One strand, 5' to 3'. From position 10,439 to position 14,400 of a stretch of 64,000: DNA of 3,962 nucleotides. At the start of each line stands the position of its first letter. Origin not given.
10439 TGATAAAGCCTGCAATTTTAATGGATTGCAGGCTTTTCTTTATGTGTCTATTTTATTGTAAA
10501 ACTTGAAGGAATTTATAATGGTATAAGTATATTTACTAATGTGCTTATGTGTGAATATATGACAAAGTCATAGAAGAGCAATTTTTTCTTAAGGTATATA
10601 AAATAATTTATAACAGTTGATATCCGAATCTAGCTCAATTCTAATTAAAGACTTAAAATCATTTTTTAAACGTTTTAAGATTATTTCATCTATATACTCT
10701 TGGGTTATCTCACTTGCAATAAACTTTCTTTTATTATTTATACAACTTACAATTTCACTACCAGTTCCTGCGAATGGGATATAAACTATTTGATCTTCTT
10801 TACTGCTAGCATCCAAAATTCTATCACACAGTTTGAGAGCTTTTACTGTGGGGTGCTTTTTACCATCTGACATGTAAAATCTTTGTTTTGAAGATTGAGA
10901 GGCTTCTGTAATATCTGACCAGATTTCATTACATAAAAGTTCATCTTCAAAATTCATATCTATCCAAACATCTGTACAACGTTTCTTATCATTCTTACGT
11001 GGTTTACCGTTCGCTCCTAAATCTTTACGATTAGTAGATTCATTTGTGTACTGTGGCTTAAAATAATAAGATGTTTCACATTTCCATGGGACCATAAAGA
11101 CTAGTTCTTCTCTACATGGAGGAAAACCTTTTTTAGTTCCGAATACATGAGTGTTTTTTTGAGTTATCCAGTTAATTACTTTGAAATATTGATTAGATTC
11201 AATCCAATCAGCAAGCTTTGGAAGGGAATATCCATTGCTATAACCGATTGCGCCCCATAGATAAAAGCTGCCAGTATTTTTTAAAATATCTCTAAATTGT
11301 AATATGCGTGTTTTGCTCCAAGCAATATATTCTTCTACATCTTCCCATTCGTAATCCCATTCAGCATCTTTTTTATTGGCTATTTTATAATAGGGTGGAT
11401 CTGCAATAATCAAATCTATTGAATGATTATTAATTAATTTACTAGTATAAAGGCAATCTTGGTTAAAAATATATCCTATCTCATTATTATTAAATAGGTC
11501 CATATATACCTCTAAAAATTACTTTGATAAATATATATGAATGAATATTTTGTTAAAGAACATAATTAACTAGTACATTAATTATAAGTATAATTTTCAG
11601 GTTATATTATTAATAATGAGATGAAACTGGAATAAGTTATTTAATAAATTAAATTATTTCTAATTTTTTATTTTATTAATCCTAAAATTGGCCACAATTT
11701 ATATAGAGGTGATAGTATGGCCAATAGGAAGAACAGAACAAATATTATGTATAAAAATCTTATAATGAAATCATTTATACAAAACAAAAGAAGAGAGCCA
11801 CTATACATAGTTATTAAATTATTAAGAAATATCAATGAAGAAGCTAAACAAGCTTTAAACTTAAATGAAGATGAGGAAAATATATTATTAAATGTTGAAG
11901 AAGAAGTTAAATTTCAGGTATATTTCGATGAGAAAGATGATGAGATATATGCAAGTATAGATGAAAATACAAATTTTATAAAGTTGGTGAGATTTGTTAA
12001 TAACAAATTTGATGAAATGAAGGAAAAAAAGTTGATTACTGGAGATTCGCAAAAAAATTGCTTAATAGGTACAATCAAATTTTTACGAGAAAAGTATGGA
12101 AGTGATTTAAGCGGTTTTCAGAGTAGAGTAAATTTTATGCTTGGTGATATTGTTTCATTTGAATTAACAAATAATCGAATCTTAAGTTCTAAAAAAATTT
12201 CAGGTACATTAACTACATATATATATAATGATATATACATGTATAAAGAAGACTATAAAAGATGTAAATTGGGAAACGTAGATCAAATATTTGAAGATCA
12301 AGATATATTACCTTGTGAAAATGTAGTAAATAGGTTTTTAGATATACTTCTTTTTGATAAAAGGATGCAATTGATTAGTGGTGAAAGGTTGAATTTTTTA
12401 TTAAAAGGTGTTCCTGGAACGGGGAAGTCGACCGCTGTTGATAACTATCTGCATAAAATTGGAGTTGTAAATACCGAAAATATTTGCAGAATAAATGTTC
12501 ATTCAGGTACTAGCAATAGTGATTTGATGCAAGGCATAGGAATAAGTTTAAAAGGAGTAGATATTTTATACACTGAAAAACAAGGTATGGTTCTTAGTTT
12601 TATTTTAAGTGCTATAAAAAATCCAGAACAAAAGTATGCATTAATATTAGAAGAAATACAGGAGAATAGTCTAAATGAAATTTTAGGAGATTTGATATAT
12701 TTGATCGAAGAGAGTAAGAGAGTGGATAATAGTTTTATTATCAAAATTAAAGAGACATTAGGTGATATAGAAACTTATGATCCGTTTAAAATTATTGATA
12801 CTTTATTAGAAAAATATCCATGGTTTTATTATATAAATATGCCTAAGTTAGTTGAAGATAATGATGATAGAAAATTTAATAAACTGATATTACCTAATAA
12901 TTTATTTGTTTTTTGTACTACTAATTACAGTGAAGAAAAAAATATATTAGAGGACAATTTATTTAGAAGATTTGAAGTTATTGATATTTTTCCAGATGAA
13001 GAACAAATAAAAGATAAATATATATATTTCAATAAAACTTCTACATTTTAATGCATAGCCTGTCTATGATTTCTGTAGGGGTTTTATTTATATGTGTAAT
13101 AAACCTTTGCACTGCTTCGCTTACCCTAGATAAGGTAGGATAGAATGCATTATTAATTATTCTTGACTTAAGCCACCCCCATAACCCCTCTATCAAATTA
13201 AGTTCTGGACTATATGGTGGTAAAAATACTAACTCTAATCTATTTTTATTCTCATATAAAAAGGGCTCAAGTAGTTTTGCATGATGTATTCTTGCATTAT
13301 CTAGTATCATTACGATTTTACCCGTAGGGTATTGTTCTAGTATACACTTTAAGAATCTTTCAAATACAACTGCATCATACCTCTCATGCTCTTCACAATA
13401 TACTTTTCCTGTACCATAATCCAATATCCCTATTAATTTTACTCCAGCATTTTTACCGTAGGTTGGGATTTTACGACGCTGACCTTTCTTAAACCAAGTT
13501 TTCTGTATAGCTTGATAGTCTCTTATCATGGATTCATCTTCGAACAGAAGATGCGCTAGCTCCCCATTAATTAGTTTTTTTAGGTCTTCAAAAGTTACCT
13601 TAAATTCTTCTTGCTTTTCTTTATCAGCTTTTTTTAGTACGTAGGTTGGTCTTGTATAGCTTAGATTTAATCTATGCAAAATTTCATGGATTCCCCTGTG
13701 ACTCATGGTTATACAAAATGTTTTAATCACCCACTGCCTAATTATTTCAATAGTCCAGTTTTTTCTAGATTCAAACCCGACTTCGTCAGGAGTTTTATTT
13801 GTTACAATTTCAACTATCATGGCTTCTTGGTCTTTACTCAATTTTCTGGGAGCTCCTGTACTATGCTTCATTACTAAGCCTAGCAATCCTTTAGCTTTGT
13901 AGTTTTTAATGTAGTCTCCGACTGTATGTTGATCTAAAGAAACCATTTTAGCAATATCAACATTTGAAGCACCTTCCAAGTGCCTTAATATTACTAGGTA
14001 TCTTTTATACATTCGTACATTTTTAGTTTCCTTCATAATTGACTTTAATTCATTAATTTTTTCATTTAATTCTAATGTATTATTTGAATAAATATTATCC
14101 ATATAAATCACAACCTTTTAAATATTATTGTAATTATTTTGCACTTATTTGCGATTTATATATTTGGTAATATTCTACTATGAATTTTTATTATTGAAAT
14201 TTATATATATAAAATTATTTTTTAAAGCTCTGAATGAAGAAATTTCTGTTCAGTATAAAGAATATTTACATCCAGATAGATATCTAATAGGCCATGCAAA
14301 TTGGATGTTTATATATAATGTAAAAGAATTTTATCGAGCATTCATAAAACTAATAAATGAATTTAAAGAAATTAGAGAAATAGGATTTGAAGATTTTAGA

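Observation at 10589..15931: Methyltransferase + McrB-like/McrC-like (LlaJI-type) restriction locus, with the McrB-like GTPase gene apparently split by an IS630 insertion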

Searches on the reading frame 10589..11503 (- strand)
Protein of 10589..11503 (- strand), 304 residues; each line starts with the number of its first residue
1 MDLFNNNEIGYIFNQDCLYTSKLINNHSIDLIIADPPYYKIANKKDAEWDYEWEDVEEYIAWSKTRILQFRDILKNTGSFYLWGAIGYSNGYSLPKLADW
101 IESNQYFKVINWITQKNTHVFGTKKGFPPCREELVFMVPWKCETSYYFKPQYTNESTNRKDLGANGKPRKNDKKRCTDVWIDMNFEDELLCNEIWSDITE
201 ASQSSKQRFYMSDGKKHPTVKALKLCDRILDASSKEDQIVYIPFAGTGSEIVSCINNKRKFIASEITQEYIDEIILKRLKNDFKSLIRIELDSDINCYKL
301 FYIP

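Call 3: search_protein_families(library=pfam, proteins=[window:10589-11503:-], max_evalue=0.01)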
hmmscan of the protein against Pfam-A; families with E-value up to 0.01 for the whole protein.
window:10589-11503:- (304 aa): 1 family
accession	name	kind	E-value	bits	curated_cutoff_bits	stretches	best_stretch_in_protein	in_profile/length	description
PF01555.25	N6_N4_Mtase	-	1.1e-27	97.9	26.7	1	29-274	1-219/221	DNA methylase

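Call 14: search_protein_families(library=padloc, proteins=[window:10589-11503:-], max_evalue=0.1)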
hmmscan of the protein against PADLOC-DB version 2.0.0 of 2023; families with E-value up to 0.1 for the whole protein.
window:10589-11503:- (304 aa): 47 families (the best 25 are shown)
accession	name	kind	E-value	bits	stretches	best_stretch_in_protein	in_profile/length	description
PDLC03371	MTase_II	-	2.4e-34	117.1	1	6-281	7-254/260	Type II methyltransferase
PDLC03299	MTase_II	-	4.9e-29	99.8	2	205-283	184-263/296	Type II methyltransferase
PDLC03265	MTase_II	-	2.4e-24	84.4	2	11-84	26-98/333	Type II methyltransferase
PDLC03387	MTase_II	-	1.3e-19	68.5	1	10-288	12-284/289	Type II methyltransferase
PDLC03320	MTase_II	-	2.3e-19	67.7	1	12-280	35-275/289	Type II methyltransferase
PDLC03216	MTase_II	-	5e-17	59.9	2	205-281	181-257/364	Type II methyltransferase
PDLC03353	MTase_II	-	2.4e-16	58.1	1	5-286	5-257/260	Type II methyltransferase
PDLC03339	MTase_II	-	4.4e-16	56.6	2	11-82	5-83/399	Type II methyltransferase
PDLC03238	MTase_II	-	5e-16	56.8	1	8-282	122-366/428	Type II methyltransferase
PDLC03302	MTase_II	-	2.3e-14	51.1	2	215-281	197-262/626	Type II methyltransferase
PDLC03738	oMTase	-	5.5e-14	49.7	2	204-273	190-260/376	orphan methyltransferase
PDLC03354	MTase_II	-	3.6e-12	44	2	215-293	319-396/425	Type II methyltransferase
PDLC03246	MTase_II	-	6.7e-12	43.2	2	177-276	263-364/376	Type II methyltransferase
PDLC03230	MTase_II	-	8.1e-12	43.1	1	4-272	30-276/360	Type II methyltransferase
PDLC03714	oMTase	-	8.8e-12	43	2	212-283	191-261/279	orphan methyltransferase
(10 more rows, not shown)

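Call 15: search_protein_families(library=ncbifam, proteins=[window:10589-11503:-], max_evalue=0.1)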
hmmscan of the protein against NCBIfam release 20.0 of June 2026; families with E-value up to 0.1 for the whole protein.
window:10589-11503:- (304 aa): 4 families
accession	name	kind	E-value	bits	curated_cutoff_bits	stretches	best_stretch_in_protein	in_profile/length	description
NF008572.0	PRK11524.1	equivalog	2.5e-23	82.7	292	2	205-280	183-257/294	adenine-specific DNA-methyltransferase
NF050803.1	DnaMtaseCcrMCaul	equivalog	6.3e-15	54.9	830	2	204-279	172-247/350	adenine-specific DNA-methyltransferase CcrM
NF010253.0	PRK13699.1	subfamily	8.5e-10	38.7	244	1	209-271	136-198/226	DNA methyltransferase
TIGR01058.1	parE_Gpos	equivalog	0.067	11.5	899.95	0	23-57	522-554/637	DNA topoisomerase IV subunit B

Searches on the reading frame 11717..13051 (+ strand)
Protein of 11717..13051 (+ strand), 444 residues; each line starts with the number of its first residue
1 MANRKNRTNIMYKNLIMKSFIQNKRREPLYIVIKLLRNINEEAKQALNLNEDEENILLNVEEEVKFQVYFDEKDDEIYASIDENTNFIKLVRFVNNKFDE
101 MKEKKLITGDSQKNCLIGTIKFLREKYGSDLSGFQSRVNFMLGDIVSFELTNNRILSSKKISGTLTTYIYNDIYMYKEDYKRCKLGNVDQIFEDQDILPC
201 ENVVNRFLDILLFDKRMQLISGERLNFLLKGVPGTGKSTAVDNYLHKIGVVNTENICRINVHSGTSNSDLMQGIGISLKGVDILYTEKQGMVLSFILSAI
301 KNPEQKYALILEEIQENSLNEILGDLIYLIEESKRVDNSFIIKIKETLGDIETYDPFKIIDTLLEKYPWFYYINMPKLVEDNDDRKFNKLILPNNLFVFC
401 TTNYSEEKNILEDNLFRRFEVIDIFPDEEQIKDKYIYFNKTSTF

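Call 3: search_protein_families(library=pfam, proteins=[window:11717-13051:+], max_evalue=0.01)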
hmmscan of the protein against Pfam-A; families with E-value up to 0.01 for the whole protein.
window:11717-13051:+ (444 aa): 4 families
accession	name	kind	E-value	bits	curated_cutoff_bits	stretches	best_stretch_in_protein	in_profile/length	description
PF07728.20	AAA_5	-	1.4e-09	38.5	22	1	226-360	1-118/139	AAA domain (dynein-related subfamily)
PF13401.12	AAA_22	-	2.5e-06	28.3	27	1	226-331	7-109/130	AAA domain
PF12775.13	AAA_7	-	0.002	18.1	25.8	1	213-274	22-82/181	P-loop containing dynein motor region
PF00004.35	AAA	-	0.0084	17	21.2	0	228-404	2-110/131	ATPase family associated with various cellular activities (AAA)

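Call 8: find_homologous_proteins(query=window:11717-13051:+, max_evalue=0.001)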
Query window:11717-13051:+ (444 aa): 506 proteins with E <= 0.001 among 6798 candidates; the best 120 are listed.
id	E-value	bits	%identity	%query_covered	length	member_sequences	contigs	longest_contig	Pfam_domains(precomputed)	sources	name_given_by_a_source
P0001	1.3e-286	968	100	100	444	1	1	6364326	PF13401.13,PF07728.21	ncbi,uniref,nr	ncbi:AAA family ATPase [Clostridium manihotivorum]|uniref:ATPase dynein-related AAA domain-containin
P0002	5.8e-111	389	43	97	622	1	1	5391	PF07728.21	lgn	-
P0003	5.7e-86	307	43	96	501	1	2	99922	PF07728.21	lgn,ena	-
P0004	4.1e-57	212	39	83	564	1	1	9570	PF07728.21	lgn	-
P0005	1.8e-56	210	51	49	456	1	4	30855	PF07728.21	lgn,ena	-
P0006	2.3e-56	209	52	47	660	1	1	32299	PF23598.2,PF24758.2,PF25019.1,PF00560.40,PF12799.14,PF13401.13,PF25013.1,PF23286.1,PF13855.13,PF07728.21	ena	-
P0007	1.5e-55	207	52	46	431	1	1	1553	PF13401.13,PF07728.21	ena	-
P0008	5.2e-55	205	53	45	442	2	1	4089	PF13401.13,PF07728.21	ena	-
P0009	1.1e-54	204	51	48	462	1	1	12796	PF23598.2,PF13401.13,PF25013.1,PF13855.13,PF07728.21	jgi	-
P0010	1.1e-54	204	52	45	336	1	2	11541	PF13401.13,PF07728.21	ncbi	-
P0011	2.3e-54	203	48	48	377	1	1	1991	PF07728.21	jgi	-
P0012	3.8e-54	202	48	49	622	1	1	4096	PF07728.21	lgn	-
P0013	7.9e-54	201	51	47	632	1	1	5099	PF23598.2,PF07728.21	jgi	jgi:hypothetical protein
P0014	1.2e-53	200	48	49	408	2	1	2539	PF13401.13,PF07728.21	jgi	-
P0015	1.6e-53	200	52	45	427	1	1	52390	PF13401.13,PF07728.21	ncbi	-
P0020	1.9e-53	200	52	49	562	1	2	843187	PF13401.13,PF07728.21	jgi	jgi:hypothetical protein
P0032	1.1e-52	197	51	49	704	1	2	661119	PF07728.21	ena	-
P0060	8.9e-52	194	50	49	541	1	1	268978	PF04760.22,PF07728.21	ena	-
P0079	3.6e-51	192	50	46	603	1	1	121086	PF07728.21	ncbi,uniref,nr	ncbi:AAA family ATPase [Aliarcobacter butzleri]|uniref:AAA family ATPase n=1 Tax=Aliarcobacter butzl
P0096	9.1e-51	191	51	47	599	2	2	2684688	PF07728.21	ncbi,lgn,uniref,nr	ncbi:AAA family ATPase [Halarcobacter bivalviorum]|uniref:ATPase n=1 Tax=Halarcobacter bivalviorum T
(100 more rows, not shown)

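Call 16: find_encoding_contigs(protein=P0002, flank=6000, max_places=3)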
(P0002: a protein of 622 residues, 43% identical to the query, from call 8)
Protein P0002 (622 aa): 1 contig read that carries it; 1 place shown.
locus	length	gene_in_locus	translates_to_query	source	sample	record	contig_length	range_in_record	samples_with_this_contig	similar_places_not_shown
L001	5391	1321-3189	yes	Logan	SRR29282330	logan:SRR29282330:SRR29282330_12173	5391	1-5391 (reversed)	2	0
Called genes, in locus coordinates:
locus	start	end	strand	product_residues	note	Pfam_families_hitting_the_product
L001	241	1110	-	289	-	PF01555:N6_N4_Mtase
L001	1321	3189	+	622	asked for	PF07728:AAA_5 (weak)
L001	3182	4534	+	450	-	-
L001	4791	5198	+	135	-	-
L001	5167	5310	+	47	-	-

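Call 17: find_encoding_contigs(protein=P0003, flank=6000, max_places=3)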
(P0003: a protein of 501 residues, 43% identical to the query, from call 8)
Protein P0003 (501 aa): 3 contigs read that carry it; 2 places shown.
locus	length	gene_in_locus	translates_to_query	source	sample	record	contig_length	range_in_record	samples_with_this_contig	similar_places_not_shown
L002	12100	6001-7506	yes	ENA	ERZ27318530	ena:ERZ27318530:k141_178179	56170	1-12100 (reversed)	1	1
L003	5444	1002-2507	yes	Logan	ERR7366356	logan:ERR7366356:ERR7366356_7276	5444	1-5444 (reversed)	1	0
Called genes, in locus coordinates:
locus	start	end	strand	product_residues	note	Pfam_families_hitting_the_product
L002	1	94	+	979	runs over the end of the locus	PF04313:HSDR_N, PF00270:DEAD, PF04851:ResIII, PF18766:SWI2_SNF2, PF22679:T1R_D3-like, PF11867:T1RH-like_C (weak)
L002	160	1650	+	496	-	PF00656:Peptidase_C14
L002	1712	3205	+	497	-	-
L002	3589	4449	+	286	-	-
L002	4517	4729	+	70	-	PF12844:HTH_19, PF01381:HTH_3, PF13443:HTH_26 (weak)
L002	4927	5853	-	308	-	PF01555:N6_N4_Mtase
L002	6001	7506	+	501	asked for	PF07728:AAA_5 (weak)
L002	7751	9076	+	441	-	-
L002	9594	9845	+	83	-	-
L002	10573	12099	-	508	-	?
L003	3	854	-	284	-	?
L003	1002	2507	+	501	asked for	PF07728:AAA_5 (weak)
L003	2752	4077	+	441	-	-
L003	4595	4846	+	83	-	-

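Call 18: find_encoding_contigs(protein=P0004, flank=6000, max_places=3)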
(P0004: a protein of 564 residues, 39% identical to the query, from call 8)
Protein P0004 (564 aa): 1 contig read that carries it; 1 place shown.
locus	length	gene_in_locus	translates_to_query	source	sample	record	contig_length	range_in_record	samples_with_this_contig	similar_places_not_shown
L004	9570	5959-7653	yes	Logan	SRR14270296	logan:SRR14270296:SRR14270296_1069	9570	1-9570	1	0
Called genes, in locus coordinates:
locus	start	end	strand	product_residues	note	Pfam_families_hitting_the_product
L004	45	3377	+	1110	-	PF13643:DUF4145 (weak), PF04313:HSDR_N, PF00270:DEAD, PF04851:ResIII, PF18766:SWI2_SNF2, PF00271:Helicase_C (weak), PF08463:EcoEI_R_C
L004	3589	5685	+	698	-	PF07669:Eco57I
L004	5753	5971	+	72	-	-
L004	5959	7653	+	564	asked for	PF07728:AAA_5 (weak)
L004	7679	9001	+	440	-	-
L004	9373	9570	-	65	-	?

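Call 49: find_encoding_contigs(protein=P0096, flank=6000, max_places=2)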
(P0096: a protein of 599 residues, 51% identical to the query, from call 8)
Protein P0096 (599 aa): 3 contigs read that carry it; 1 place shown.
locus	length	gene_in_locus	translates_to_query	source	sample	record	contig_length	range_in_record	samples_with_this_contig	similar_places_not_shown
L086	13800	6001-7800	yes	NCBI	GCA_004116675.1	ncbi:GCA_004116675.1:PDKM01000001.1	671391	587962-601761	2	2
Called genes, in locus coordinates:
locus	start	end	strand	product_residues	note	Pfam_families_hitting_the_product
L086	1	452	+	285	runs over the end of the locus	PF00582:Usp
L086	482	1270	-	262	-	PF02567:PhzC-PhzF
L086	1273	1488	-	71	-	PF18317:SDH_C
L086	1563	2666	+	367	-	PF00589:Phage_integrase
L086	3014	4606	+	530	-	PF02384:N6_Mtase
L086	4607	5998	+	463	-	-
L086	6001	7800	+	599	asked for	PF07728:AAA_5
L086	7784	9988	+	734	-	-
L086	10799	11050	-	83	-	-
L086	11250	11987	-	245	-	-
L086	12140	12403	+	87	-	-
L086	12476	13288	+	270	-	PF06414:Zeta_toxin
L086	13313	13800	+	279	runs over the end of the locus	PF00149:Metallophos, PF12850:Metallophos_2 (faint)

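Call 50: find_encoding_contigs(protein=P0020, flank=6000, max_places=2)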
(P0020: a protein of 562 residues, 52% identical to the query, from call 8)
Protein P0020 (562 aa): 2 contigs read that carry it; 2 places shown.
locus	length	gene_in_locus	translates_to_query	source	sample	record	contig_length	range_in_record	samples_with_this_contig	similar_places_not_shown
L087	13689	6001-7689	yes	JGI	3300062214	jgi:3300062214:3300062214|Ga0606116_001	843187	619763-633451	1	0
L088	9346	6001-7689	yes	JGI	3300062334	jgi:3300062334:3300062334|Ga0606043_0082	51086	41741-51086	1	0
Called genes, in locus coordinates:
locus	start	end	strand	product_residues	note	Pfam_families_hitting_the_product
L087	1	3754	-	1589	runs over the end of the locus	-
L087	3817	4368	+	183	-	-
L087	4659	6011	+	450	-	PF00145:DNA_methylase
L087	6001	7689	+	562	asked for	PF07728:AAA_5, PF13401:AAA_22 (weak)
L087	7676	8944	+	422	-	PF10117:McrBC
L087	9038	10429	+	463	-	PF10544:T5orf172 (weak), PF13455:MUG113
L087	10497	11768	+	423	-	-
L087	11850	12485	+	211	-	-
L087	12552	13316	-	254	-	-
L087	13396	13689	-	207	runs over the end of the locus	-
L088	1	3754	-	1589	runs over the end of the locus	-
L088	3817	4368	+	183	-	-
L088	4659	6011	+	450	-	PF00145:DNA_methylase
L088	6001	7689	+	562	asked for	PF07728:AAA_5, PF13401:AAA_22 (weak)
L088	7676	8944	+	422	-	PF10117:McrBC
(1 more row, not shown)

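Call 58: find_encoding_contigs(protein=P0079, flank=5000, max_places=1)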
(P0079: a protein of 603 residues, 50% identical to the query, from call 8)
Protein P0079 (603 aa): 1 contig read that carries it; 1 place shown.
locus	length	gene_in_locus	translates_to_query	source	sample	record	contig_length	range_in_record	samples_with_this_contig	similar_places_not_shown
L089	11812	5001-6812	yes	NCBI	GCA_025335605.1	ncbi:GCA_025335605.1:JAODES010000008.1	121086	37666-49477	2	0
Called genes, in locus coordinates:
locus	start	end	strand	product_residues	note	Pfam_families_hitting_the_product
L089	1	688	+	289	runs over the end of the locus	PF05621:TniB, PF01637:ATPase_2 (weak), PF13401:AAA_22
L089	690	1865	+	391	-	PF06527:TniQ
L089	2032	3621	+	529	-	PF02384:N6_Mtase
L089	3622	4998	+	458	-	PF01420:Methylase_S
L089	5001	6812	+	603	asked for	PF07728:AAA_5 (weak)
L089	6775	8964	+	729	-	-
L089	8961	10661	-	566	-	-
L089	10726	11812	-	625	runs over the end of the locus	PF01134:GIDA, PF07992:Pyr_redox_2 (faint), PF12831:FAD_oxidored, PF21680:GIDA_C_1st, PF13932:SAM_GIDA_C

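Call 59: find_encoding_contigs(protein=P0032, flank=5000, max_places=1)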
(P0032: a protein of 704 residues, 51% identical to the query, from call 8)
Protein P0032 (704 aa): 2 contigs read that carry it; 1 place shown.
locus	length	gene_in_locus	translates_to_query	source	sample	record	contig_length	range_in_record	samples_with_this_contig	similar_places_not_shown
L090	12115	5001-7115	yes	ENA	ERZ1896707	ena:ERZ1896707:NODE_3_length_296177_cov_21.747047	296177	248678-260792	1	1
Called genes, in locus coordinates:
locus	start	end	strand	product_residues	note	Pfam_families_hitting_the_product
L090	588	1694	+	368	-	PF00589:Phage_integrase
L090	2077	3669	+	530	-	PF02384:N6_Mtase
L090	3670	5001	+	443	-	-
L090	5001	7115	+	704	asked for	PF07728:AAA_5 (weak)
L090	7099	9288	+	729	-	-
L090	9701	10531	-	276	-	PF13276:HTH_21, PF00665:rve, PF13683:rve_3, PF13333:rve_2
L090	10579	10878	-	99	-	PF01527:HTH_Tnp_1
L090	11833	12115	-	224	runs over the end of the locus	PF18737:HEPN_MAE_28990, PF18735:HEPN_RiboL-PSP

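Call 60: find_encoding_contigs(protein=P0060, flank=5000, max_places=1)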
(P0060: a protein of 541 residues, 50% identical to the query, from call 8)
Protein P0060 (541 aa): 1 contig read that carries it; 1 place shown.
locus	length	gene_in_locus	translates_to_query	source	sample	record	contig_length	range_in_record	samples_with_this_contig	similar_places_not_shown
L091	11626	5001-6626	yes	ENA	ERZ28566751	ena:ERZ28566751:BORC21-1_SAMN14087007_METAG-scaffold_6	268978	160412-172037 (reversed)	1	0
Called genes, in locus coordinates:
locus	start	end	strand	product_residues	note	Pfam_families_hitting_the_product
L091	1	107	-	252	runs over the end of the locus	PF02463:SMC_N, PF00005:ABC_tran, PF13304:AAA_21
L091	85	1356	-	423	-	PF01297:ZnuA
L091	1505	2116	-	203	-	PF01810:LysE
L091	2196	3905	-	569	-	PF05970:PIF1, PF13245:AAA_19, PF13604:AAA_30, PF14493:HTH_40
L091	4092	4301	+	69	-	PF20110:DUF6500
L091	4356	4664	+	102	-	-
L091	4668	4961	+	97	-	PF05016:ParE_toxin (weak)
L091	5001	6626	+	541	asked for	PF04760:IF2_N, PF07728:AAA_5 (weak)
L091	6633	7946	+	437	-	-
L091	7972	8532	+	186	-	-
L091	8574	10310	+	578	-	PF11845:Tll0287-like, PF13487:HD_5, PF01966:HD, PF00990:GGDEF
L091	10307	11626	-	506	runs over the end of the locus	PF14827:dCache_3 (weak), PF00990:GGDEF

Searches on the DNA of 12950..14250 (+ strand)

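Call 6: search_dna_similar(query=window:12950-14250:+, collection=plasmids, mode=near, max_rows=15)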
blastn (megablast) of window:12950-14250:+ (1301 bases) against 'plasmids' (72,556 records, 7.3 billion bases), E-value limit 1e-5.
No match.
